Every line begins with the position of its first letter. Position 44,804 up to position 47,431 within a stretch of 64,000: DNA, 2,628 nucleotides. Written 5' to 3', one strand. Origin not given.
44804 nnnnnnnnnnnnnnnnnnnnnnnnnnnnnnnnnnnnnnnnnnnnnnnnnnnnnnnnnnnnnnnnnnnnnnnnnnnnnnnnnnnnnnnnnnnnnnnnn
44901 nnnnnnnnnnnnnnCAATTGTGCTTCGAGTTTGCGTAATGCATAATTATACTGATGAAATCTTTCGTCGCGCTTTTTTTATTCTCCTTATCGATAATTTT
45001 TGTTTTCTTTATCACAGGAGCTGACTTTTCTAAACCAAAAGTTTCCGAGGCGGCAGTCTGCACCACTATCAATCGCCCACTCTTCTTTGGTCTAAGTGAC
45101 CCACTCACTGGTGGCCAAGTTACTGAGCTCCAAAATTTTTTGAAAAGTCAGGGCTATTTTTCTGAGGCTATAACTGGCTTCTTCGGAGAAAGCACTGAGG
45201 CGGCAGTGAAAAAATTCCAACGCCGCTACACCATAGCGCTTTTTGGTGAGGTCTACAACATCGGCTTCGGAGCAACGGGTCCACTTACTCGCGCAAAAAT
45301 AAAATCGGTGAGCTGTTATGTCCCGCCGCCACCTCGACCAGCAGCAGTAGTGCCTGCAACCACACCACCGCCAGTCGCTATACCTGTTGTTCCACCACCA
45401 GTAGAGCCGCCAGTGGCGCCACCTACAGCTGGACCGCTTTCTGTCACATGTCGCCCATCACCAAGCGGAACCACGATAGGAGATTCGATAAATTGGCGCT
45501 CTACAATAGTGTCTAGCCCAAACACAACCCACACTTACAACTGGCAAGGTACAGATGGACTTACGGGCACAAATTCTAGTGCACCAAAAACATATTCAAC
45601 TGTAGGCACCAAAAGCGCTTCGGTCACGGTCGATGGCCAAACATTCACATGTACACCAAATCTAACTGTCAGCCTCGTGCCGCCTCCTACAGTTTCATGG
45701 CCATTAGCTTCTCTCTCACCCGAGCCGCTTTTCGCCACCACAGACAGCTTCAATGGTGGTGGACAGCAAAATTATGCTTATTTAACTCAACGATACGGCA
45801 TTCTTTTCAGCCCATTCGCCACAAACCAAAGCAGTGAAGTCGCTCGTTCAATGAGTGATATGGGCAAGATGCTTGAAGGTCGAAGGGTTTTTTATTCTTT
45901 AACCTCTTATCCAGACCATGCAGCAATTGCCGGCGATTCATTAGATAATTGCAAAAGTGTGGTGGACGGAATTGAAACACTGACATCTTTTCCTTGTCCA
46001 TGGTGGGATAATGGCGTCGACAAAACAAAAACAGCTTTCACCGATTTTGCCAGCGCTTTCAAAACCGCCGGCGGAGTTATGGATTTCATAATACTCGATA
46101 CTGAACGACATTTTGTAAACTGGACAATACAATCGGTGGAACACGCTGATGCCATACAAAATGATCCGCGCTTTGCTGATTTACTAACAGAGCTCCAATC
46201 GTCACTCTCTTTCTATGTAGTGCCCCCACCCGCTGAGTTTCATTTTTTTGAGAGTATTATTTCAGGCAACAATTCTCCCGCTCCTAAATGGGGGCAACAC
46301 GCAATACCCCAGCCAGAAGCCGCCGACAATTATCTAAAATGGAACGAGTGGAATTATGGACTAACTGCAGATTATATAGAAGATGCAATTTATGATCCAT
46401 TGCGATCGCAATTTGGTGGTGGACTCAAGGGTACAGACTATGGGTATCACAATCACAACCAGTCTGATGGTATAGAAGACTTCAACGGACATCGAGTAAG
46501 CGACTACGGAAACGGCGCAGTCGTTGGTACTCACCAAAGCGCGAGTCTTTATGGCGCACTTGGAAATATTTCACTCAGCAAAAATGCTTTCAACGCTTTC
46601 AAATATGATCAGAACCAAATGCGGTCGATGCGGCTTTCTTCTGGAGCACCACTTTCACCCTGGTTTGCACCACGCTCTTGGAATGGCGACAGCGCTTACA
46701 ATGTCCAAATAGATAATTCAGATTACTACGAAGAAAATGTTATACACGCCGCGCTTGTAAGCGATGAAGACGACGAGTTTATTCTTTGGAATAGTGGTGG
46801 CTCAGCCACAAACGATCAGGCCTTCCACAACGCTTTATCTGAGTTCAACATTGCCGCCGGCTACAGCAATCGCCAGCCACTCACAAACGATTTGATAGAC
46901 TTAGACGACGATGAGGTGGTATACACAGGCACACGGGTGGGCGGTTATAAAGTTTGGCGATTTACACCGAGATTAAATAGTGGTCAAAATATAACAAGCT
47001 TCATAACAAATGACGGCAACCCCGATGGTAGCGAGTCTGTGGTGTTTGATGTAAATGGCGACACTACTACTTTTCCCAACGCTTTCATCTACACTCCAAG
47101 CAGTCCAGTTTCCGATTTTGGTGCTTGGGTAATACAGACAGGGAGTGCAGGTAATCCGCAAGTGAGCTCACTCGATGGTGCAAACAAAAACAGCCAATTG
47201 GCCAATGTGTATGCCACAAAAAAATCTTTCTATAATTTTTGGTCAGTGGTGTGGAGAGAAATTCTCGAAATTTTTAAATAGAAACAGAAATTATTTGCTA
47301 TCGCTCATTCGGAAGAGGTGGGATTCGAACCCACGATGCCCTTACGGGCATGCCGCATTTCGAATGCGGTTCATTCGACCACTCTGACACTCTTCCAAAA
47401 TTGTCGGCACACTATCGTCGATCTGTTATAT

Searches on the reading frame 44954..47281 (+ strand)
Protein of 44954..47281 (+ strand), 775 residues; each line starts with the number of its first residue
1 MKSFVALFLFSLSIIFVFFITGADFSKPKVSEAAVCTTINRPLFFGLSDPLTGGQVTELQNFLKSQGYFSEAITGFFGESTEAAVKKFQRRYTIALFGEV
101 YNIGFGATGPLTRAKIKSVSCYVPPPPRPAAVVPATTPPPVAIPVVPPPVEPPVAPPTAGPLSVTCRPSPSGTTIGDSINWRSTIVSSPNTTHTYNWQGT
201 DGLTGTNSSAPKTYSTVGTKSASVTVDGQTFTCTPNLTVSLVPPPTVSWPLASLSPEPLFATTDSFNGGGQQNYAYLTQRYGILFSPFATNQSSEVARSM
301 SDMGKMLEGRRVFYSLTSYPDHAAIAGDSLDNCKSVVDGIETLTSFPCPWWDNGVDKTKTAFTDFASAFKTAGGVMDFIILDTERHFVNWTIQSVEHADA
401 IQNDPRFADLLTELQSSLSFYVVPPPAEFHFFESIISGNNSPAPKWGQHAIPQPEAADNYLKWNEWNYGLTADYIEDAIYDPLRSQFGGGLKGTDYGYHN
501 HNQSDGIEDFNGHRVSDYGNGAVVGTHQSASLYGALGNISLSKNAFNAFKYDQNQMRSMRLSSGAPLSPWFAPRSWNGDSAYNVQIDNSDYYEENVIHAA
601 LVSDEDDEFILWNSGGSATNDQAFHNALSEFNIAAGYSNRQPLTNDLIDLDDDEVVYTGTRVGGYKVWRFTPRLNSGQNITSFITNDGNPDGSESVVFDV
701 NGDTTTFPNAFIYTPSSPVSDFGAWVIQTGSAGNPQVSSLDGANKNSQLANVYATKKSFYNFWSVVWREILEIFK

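Call 7: search_protein_families(library=pfam, proteins=[window:44954-47281:+], max_evalue=0.01)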
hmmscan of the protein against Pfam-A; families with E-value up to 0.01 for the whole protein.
window:44954-47281:+ (775 aa): 2 families
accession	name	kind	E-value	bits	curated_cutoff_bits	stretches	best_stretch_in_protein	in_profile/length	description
PF01471.23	PG_binding_1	-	4.2e-11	43.3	23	1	53-92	2-41/57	Putative peptidoglycan binding domain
PF18911.6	PKD_4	-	0.0027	18.2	27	1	175-229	16-71/85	PKD domain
